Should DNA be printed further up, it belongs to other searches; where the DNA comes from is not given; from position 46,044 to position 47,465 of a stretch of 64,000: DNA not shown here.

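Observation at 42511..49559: CoA-ester cluster with three distinct CitE/HpcH-family lyase paralogs, a double-hot-dog hydratase, an acyl-CoA ligase and TesB: candidate C4/C5-dicarboxylate (itaconate, mesaconate or citramalate type) pathway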

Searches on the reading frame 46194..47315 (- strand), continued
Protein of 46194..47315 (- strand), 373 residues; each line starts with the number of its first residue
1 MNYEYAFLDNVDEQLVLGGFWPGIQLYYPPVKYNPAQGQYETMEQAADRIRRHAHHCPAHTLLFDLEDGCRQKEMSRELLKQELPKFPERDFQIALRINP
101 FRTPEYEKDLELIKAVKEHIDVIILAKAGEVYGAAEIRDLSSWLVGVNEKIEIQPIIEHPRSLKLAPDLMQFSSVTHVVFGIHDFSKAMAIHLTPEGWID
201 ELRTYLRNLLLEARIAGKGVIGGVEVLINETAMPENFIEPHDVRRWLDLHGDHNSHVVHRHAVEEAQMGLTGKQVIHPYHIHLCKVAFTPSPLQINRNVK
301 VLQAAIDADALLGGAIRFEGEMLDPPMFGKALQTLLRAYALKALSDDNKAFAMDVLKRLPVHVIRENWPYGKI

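Call 67: find_encoding_contigs(protein=P0242, flank=8000, max_places=2)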
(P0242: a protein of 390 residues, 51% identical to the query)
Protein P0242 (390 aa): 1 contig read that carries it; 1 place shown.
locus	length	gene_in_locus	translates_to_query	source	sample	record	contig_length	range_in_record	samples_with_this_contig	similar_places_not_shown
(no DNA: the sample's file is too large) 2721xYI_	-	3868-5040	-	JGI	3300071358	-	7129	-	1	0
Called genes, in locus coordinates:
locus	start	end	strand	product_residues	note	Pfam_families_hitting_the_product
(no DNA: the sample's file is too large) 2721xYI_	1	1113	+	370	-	?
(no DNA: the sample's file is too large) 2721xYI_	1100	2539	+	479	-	PF01370:Epimerase, PF02719:Polysacc_synt_2, PF04321:RmlD_sub_bind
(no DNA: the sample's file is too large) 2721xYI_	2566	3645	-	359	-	PF04909:Amidohydro_2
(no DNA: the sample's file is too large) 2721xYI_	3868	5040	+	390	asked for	PF03328:HpcH_HpaI, PF15617:C-C_Bond_Lyase (weak)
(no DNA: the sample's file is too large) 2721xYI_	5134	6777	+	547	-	PF02310:B12-binding (weak), PF04055:Radical_SAM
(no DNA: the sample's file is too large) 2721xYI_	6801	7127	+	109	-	?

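Call 68: find_homologous_proteins(query=L071:4986-7541:+, max_evalue=1e-30)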
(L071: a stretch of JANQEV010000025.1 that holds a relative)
Query L071:4986-7541:+ (852 aa): 4223 proteins with E <= 1e-30 among 8000 candidates; the best 120 are listed.
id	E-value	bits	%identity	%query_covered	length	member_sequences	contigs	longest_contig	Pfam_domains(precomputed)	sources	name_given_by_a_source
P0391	0.0e+0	1929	100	98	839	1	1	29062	PF03328.21,PF00501.35,PF13193.13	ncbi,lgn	-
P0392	0.0e+0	1754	90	98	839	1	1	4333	PF03328.21,PF00501.35,PF13193.13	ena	-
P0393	0.0e+0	1747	90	98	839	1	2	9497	PF03328.21,PF00501.35,PF13193.13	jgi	-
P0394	0.0e+0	1737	89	98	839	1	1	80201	PF03328.21,PF00501.35,PF13193.13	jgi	jgi:acetyl-CoA synthetase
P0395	0.0e+0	1687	85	98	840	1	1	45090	PF03328.21,PF00501.35,PF13193.13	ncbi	-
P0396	0.0e+0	1644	83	98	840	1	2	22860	PF03328.21,PF00501.35,PF13193.13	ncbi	-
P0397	0.0e+0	1635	82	98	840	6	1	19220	PF03328.21,PF00501.35,PF13193.13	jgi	-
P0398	0.0e+0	1634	83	98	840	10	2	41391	PF03328.21,PF00501.35,PF13193.13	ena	-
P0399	0.0e+0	1631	82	98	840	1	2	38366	PF03328.21,PF00501.35,PF13193.13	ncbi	-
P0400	0.0e+0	1603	81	98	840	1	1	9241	PF03328.21,PF00501.35,PF13193.13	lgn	-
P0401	0.0e+0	1550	78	98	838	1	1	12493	PF03328.21,PF00501.35,PF13193.13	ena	-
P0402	0.0e+0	1402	70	98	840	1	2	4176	PF03328.21,PF00501.35,PF13193.13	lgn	-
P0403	0.0e+0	1389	70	98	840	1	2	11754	PF03328.21,PF00501.35,PF13193.13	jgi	-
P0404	0.0e+0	1386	70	98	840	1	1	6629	PF03328.21,PF00501.35,PF13193.13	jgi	-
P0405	0.0e+0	1381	70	98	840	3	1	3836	PF03328.21,PF00501.35,PF13193.13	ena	-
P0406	0.0e+0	1381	69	98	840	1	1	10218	PF03328.21,PF00501.35,PF13193.13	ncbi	ncbi:MAG: aldolase/citrate lyase family protein [Pseudomonadota bacterium]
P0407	0.0e+0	1380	69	98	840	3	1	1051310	PF03328.21,PF00501.35,PF13193.13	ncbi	-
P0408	0.0e+0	1379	69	98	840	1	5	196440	PF03328.21,PF00501.35,PF13193.13,PF15617.13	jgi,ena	-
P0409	0.0e+0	1378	70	98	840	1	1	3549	PF03328.21,PF00501.35,PF13193.13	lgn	-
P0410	0.0e+0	1376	69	98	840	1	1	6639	PF03328.21,PF00501.35,PF13193.13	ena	-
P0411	0.0e+0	1375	69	98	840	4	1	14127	PF03328.21,PF00501.35,PF13193.13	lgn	-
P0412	0.0e+0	1373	69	98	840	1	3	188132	PF03328.21,PF00501.35,PF13193.13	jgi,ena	-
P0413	0.0e+0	1371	68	98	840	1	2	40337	PF03328.21,PF00501.35,PF13193.13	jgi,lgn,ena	-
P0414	0.0e+0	1371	69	98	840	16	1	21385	PF03328.21,PF00501.35,PF13193.13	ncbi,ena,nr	ncbi:aldolase/citrate lyase family protein [Thermodesulfovibrionales bacterium]|nr:aldolase/citrate 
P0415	0.0e+0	1370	69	98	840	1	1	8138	PF03328.21,PF00501.35,PF13193.13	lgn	-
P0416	0.0e+0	1364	69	98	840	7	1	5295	PF03328.21,PF00501.35,PF13193.13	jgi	jgi:acetyl-CoA synthetase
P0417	0.0e+0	1359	70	98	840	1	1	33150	PF03328.21,PF00501.35,PF13193.13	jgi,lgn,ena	-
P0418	0.0e+0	1357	68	98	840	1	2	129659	PF03328.21,PF00501.35,PF13193.13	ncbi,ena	-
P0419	0.0e+0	1351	69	98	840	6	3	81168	PF03328.21,PF00501.35,PF13193.13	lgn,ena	-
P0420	0.0e+0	1348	68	98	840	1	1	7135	PF03328.21,PF00501.35,PF13193.13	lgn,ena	-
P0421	0.0e+0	1343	69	98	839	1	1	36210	PF03328.21,PF00501.35,PF13193.13,PF15617.13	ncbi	-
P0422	0.0e+0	1342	68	98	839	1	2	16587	PF03328.21,PF00501.35,PF13193.13,PF15617.13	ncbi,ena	-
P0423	0.0e+0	1341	68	98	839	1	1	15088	PF03328.21,PF00501.35,PF13193.13,PF15617.13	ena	-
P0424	0.0e+0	1338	68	98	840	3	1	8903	PF03328.21,PF00501.35,PF13193.13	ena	-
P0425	0.0e+0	1336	69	97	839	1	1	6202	PF03328.21,PF00501.35,PF13193.13,PF15617.13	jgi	-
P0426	0.0e+0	1333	67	99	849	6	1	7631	PF03328.21,PF00501.35,PF13193.13,PF15617.13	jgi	-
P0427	0.0e+0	1333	68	98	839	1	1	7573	PF03328.21,PF00501.35,PF13193.13,PF15617.13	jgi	jgi:acyl-coenzyme A synthetase/AMP-(fatty) acid ligase/citrate lyase beta subunit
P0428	0.0e+0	1332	68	97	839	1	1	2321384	PF03328.21,PF00501.35,PF13193.13,PF15617.13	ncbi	ncbi:aldolase/citrate lyase family protein [Sulfurospirillum sp. 1307]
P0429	0.0e+0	1330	68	97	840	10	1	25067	PF03328.21,PF00501.35,PF13193.13,PF15617.13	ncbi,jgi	-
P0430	0.0e+0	1330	68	97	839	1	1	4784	PF03328.21,PF00501.35,PF13193.13,PF15617.13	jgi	-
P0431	0.0e+0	1330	68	97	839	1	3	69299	PF03328.21,PF00501.35,PF13193.13,PF15617.13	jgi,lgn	jgi:acyl-coenzyme A synthetase/AMP-(fatty) acid ligase/citrate lyase beta subunit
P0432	0.0e+0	1329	68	97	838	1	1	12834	PF03328.21,PF00501.35,PF13193.13,PF15617.13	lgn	-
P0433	0.0e+0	1326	68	98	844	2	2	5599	PF03328.21,PF00501.35,PF13193.13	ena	-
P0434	0.0e+0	1326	68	98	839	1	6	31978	PF03328.21,PF00501.35,PF13193.13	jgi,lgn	jgi:acyl-coenzyme A synthetase/AMP-(fatty) acid ligase/citrate lyase beta subunit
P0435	0.0e+0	1325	67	98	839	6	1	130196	PF03328.21,PF00501.35,PF13193.13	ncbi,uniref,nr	ncbi:aldolase/citrate lyase family protein [Candidatus Marinarcus aquaticus]|uniref:aldolase/citrate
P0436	0.0e+0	1325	68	97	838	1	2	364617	PF03328.21,PF00501.35,PF13193.13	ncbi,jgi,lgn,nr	ncbi:MAG: aldolase/citrate lyase family protein [Sulfurospirillaceae bacterium]|jgi:acyl-coenzyme A 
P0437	0.0e+0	1325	67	98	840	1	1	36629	PF03328.21,PF00501.35,PF13193.13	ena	-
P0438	0.0e+0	1325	67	98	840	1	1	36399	PF03328.21,PF00501.35,PF13193.13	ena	-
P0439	0.0e+0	1323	67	98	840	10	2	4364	PF03328.21,PF00501.35,PF13193.13,PF15617.13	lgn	-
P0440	0.0e+0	1323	68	97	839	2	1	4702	PF03328.21,PF00501.35,PF13193.13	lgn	-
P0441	0.0e+0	1323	67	98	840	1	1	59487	PF03328.21,PF00501.35,PF13193.13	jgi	-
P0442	0.0e+0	1322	67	98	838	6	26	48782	PF03328.21,PF00501.35,PF13193.13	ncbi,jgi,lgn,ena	-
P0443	0.0e+0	1321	68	97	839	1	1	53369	PF03328.21,PF00501.35,PF13193.13,PF15617.13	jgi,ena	-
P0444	0.0e+0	1321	67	98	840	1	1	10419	PF03328.21,PF00501.35,PF13193.13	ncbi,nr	ncbi:MAG: AMP-binding protein [Gammaproteobacteria bacterium]|nr:AMP-binding protein [Gammaproteobac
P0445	0.0e+0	1321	67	98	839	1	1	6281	PF03328.21,PF00501.35,PF13193.13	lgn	-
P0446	0.0e+0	1320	67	98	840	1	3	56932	PF03328.21,PF00501.35,PF13193.13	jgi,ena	-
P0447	0.0e+0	1320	67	98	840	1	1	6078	PF03328.21,PF00501.35,PF13193.13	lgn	-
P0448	0.0e+0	1319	68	98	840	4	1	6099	PF03328.21,PF00501.35,PF13193.13,PF15617.13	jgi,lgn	-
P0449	0.0e+0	1319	68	98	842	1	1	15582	PF03328.21,PF00501.35,PF13193.13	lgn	-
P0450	0.0e+0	1319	67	98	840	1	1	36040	PF03328.21,PF00501.35,PF13193.13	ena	-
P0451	0.0e+0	1318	68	98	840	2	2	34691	PF03328.21,PF00501.35,PF13193.13,PF15617.13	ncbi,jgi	-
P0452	0.0e+0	1318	67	98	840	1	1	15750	PF03328.21,PF00501.35,PF13193.13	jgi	-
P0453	0.0e+0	1317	67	98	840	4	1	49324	PF03328.21,PF00501.35,PF13193.13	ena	-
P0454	0.0e+0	1317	67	97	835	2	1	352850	PF03328.21,PF00501.35,PF13193.13,PF15617.13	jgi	jgi:acyl-coenzyme A synthetase/AMP-(fatty) acid ligase/citrate lyase beta subunit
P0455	0.0e+0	1316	67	98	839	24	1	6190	PF03328.21,PF00501.35,PF13193.13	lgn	-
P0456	0.0e+0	1316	68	97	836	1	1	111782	PF03328.21,PF00501.35,PF13193.13,PF15617.13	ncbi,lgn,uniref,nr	ncbi:aldolase/citrate lyase family protein [Sulfurospirillum arcachonense]|uniref:aldolase/citrate l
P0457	0.0e+0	1316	67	98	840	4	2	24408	PF03328.21,PF00501.35,PF13193.13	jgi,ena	-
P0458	0.0e+0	1315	67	98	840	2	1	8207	PF03328.21,PF00501.35,PF13193.13,PF15617.13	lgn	-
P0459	0.0e+0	1315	66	98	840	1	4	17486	PF03328.21,PF00501.35,PF13193.13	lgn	-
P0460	0.0e+0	1315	68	97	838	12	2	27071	PF03328.21,PF00501.35,PF13193.13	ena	-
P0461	0.0e+0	1314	67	98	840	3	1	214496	PF03328.21,PF00501.35,PF13193.13,PF15617.13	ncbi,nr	ncbi:MAG: AMP-binding protein [Sulfurospirillum sp.]|nr:AMP-binding protein [Sulfurospirillum sp.]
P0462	0.0e+0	1313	66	98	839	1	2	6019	PF03328.21,PF00501.35,PF13193.13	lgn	-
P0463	0.0e+0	1313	67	98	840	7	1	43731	PF03328.21,PF00501.35,PF13193.13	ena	-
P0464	0.0e+0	1313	67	97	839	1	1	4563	PF03328.21,PF00501.35,PF13193.13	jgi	-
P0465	0.0e+0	1312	67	98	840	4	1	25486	PF03328.21,PF00501.35,PF13193.13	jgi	jgi:acyl-coenzyme A synthetase/AMP-(fatty) acid ligase/citrate lyase beta subunit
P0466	0.0e+0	1311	67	97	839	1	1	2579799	PF03328.21,PF00501.35,PF13193.13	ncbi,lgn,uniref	ncbi:MAG: aldolase/citrate lyase family protein [Candidatus Marinarcus sp.]|uniref:aldolase/citrate 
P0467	0.0e+0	1310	66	98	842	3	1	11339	PF03328.21,PF00501.35,PF13193.13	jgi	jgi:acyl-coenzyme A synthetase/AMP-(fatty) acid ligase/citrate lyase beta subunit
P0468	0.0e+0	1309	66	98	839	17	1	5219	PF03328.21,PF00501.35,PF13193.13,PF15617.13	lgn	-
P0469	0.0e+0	1309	66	98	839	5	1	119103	PF03328.21,PF00501.35,PF13193.13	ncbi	-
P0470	0.0e+0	1306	68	97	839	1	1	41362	PF00224.28,PF03328.21,PF00501.35,PF13193.13,PF15617.13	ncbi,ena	-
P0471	0.0e+0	1306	67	97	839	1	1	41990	PF00224.28,PF03328.21,PF00501.35,PF13193.13,PF15617.13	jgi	-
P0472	0.0e+0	1305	67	97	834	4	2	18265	PF03328.21,PF00501.35,PF13193.13,PF15617.13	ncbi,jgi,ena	-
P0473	0.0e+0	1304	67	97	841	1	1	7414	PF03328.21,PF00501.35,PF13193.13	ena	-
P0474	0.0e+0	1304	67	97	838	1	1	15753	PF03328.21,PF00501.35,PF13193.13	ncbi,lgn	-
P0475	0.0e+0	1304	65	98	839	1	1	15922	PF03328.21,PF00501.35,PF13193.13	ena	-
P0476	0.0e+0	1303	68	98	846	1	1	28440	PF03328.21,PF00501.35,PF13193.13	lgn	-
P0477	0.0e+0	1302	66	98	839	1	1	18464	PF03328.21,PF00501.35,PF13193.13,PF15617.13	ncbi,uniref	ncbi:aldolase/citrate lyase family protein [Arcobacter sp.]|uniref:aldolase/citrate lyase family pro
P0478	0.0e+0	1302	66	98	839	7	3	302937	PF03328.21,PF00501.35,PF13193.13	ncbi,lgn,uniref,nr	ncbi:AMP-dependent synthetase [Malaciobacter mytili]|uniref:aldolase/citrate lyase family protein n=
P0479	0.0e+0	1301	66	98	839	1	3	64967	PF03328.21,PF00501.35,PF13193.13,PF15617.13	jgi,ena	-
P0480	0.0e+0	1301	66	98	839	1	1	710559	PF03328.21,PF00501.35,PF13193.13,PF15617.13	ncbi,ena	-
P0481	0.0e+0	1300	66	98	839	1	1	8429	PF03328.21,PF00501.35,PF13193.13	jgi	jgi:acyl-coenzyme A synthetase/AMP-(fatty) acid ligase/citrate lyase beta subunit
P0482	0.0e+0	1299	66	98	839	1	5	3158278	PF03328.21,PF00501.35,PF13193.13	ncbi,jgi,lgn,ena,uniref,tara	ncbi:aldolase/citrate lyase family protein [Arcobacter sp. KX21116]|jgi:acyl-coenzyme A synthetase/A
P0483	0.0e+0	1299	66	98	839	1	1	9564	PF03328.21,PF00501.35,PF13193.13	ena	-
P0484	0.0e+0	1299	66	98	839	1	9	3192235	PF03328.21,PF00501.35,PF13193.13,PF15617.13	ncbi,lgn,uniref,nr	ncbi:AMP-dependent synthetase and ligase [Arcobacter nitrofigilis DSM 7299]|uniref:AMP-dependent syn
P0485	0.0e+0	1299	67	97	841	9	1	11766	PF03328.21,PF00501.35,PF13193.13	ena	-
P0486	0.0e+0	1298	65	98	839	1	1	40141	PF03328.21,PF00501.35,PF13193.13,PF15617.13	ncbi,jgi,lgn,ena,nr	ncbi:MAG: AMP-dependent synthetase [Arcobacter sp.]|nr:MAG: AMP-dependent synthetase [Arcobacter sp.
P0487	0.0e+0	1298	66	98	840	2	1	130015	PF03328.21,PF00501.35,PF13193.13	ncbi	-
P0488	0.0e+0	1297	66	98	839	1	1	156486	PF03328.21,PF00501.35,PF13193.13,PF15617.13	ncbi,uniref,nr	ncbi:aldolase/citrate lyase family protein [Arcobacter sp. F2176]|uniref:aldolase/citrate lyase fami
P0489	0.0e+0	1297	66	97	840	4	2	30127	PF03328.21,PF00501.35,PF13193.13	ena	-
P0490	0.0e+0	1296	66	98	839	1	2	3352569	PF03328.21,PF00501.35,PF13193.13,PF15617.13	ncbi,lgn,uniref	ncbi:aldolase/citrate lyase family protein [Arcobacter sp.]|uniref:aldolase/citrate lyase family pro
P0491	0.0e+0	1295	65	98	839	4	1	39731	PF03328.21,PF00501.35,PF13193.13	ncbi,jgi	-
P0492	0.0e+0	1295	66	98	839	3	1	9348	PF03328.21,PF00501.35,PF13193.13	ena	-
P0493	0.0e+0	1294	65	98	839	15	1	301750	PF03328.21,PF00501.35,PF13193.13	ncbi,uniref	ncbi:aldolase/citrate lyase family protein [Arcobacter sp. YIC-310]|uniref:aldolase/citrate lyase fa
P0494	0.0e+0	1294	66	98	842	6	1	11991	PF03328.21,PF00501.35,PF13193.13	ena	-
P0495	0.0e+0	1294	65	98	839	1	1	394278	PF03328.21,PF00501.35,PF13193.13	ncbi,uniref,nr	ncbi:AMP-dependent synthetase [Halarcobacter ebronensis]|uniref:AMP-dependent synthetase n=1 Tax=Hal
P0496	0.0e+0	1294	65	98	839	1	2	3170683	PF03328.21,PF00501.35,PF13193.13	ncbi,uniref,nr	ncbi:aldolase/citrate lyase family protein [Halarcobacter ebronensis]|uniref:AMP-dependent synthetas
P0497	0.0e+0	1294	66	98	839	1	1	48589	PF03328.21,PF00501.35,PF13193.13,PF15617.13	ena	-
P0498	0.0e+0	1293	65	98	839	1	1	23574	PF03328.21,PF00501.35,PF13193.13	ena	-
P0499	0.0e+0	1293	65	97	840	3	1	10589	PF03328.21,PF00501.35,PF13193.13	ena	-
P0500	0.0e+0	1292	65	97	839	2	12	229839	PF03328.21,PF00501.35,PF13193.13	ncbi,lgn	-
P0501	0.0e+0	1292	66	98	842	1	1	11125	PF03328.21,PF00501.35,PF13193.13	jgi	-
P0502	0.0e+0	1292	65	98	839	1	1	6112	PF03328.21,PF00501.35,PF13193.13,PF15617.13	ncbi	-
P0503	0.0e+0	1292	66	98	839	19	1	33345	PF03328.21,PF00501.35,PF13193.13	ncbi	-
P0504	0.0e+0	1292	66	98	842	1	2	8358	PF03328.21,PF00501.35,PF13193.13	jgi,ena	-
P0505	0.0e+0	1292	66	98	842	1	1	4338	PF03328.21,PF00501.35,PF13193.13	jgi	-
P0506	0.0e+0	1291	65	98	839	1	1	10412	PF03328.21,PF00501.35,PF13193.13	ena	-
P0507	0.0e+0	1290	65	98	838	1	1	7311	PF03328.21,PF00501.35,PF13193.13,PF15617.13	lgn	-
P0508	0.0e+0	1290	65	98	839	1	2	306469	PF03328.21,PF00501.35,PF13193.13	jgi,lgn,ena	-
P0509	0.0e+0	1289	65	98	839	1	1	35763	PF03328.21,PF00501.35,PF13193.13,PF15617.13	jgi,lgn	-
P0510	0.0e+0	1289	65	98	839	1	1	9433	PF03328.21,PF00501.35,PF13193.13,PF15617.13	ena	-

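Call 69: find_encoding_contigs(protein=P0484, flank=8000, max_places=1)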
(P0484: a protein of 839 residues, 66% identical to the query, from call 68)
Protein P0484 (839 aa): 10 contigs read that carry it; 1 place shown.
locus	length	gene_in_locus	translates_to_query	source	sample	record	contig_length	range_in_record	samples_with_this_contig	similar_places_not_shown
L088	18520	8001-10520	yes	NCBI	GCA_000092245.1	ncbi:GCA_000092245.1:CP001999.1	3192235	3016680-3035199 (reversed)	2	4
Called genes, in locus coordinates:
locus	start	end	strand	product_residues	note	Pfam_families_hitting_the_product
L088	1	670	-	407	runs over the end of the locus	PF06689:zf-C4_ClpX, PF00493:MCM (weak), PF01078:Mg_chelatase (faint), PF05496:RuvB_N (weak), PF00004:AAA, PF07724:AAA_2, PF07728:AAA_5 (weak), PF10431:ClpB_D2-small, +1 more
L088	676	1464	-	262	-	PF00132:Hexapep (weak), PF25087:GMPPB_C (faint), PF00132:Hexapep, PF13720:Acetyltransf_11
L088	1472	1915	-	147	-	PF22817:ApeP-like (weak), PF07977:FabA, PF22818:ApeI-like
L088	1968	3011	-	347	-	PF02684:LpxB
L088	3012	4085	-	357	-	PF02677:QueH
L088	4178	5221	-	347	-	PF00512:HisKA, PF02518:HATPase_c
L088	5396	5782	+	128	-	-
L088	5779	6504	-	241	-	PF09339:HTH_IclR, PF01614:IclR_C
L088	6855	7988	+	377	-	PF03328:HpcH_HpaI (weak), PF15617:C-C_Bond_Lyase (faint)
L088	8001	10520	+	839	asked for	PF00501:AMP-binding, PF13193:AMP-binding_C, PF03328:HpcH_HpaI, PF15617:C-C_Bond_Lyase (faint)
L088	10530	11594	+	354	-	PF19315:MC_hydratase, PF01575:MaoC_dehydratas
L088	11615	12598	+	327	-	PF03328:HpcH_HpaI (weak)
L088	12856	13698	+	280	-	PF18985:DUF5718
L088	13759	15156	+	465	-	PF00206:Lyase_1, PF10415:FumaraseC_C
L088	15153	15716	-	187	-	PF01613:Flavin_Reduct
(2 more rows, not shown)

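Call 70: find_encoding_contigs(protein=P0428, flank=8000, max_places=1)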
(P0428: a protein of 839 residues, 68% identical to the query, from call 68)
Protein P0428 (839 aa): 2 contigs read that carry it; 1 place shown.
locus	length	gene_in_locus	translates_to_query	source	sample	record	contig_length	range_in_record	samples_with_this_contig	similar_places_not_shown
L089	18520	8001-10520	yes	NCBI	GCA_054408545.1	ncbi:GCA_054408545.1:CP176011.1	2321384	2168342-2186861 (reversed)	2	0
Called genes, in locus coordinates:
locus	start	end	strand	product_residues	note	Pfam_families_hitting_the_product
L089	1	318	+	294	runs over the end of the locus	PF00892:EamA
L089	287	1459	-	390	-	PF00990:GGDEF, PF00563:EAL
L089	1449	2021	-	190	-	PF12804:NTP_transf_3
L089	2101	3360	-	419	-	PF00330:Aconitase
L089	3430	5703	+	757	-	PF09084:NMT1, PF00497:SBP_bac_3, PF00990:GGDEF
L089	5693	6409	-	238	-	PF09339:HTH_IclR, PF01047:MarR (weak), PF01614:IclR_C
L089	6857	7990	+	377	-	PF03328:HpcH_HpaI (weak)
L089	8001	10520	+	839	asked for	PF00501:AMP-binding, PF13193:AMP-binding_C, PF03328:HpcH_HpaI, PF15617:C-C_Bond_Lyase (weak)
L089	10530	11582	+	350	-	PF01575:MaoC_dehydratas, PF19315:MC_hydratase, PF13452:FAS1_DH_region (faint)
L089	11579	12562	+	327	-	PF03328:HpcH_HpaI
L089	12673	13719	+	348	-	PF08240:ADH_N, PF00107:ADH_zinc_N, PF13602:ADH_zinc_N_2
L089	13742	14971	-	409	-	PF12832:MFS_1_like, PF00083:Sugar_tr (faint), PF07690:MFS_1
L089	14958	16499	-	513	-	PF00583:Acetyltransf_1 (weak), PF00795:CN_hydrolase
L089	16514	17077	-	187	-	PF01613:Flavin_Reduct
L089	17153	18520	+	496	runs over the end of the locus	PF05681:Fumerase, PF05683:Fumerase_C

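Call 81: predict_structure(alignment_id=A1)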
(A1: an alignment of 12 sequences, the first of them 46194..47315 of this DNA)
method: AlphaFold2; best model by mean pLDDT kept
length: 373 residues; sequences in the alignment: 12
mean_pLDDT: 62.1   pTM: 0.54
mean pLDDT of the five models: 62.1, 58.3, 55.8, 53.8, 50.6
residues with pLDDT >= 90: 41; 70-90: 117; 50-70: 88; < 50: 127
segments of 3 or more residues with pLDDT < 50: 1-4, 18-24, 181-289, 369-373
pLDDT, mean of each block of 10 residues (from residue 1): 53 56 50 64 83 63 68 87 87 78 86 94 73 73 88 70 66 66 38 36 40 28 27 34 32 40 38 31 30 77 92 85 79 69 76 86 59 40
secondary structure, 60 per line:
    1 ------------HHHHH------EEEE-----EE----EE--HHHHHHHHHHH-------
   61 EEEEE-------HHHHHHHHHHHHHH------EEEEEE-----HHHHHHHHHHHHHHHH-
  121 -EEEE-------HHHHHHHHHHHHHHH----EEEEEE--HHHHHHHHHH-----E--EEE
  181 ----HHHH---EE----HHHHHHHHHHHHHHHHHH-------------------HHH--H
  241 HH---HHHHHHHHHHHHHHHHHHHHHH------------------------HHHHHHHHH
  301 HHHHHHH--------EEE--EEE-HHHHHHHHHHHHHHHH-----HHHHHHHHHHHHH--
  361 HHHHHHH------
elements in order: H13-17 E24-27 H43-53 E61-65 H73-86 E93-98 H104-119 E122-125 H133-147 E152-157 H160-169 E178-180 H185-188 H198-215 H246-267 H292-307 E316-318 E321-323 H325-340 H346-358 H361-367
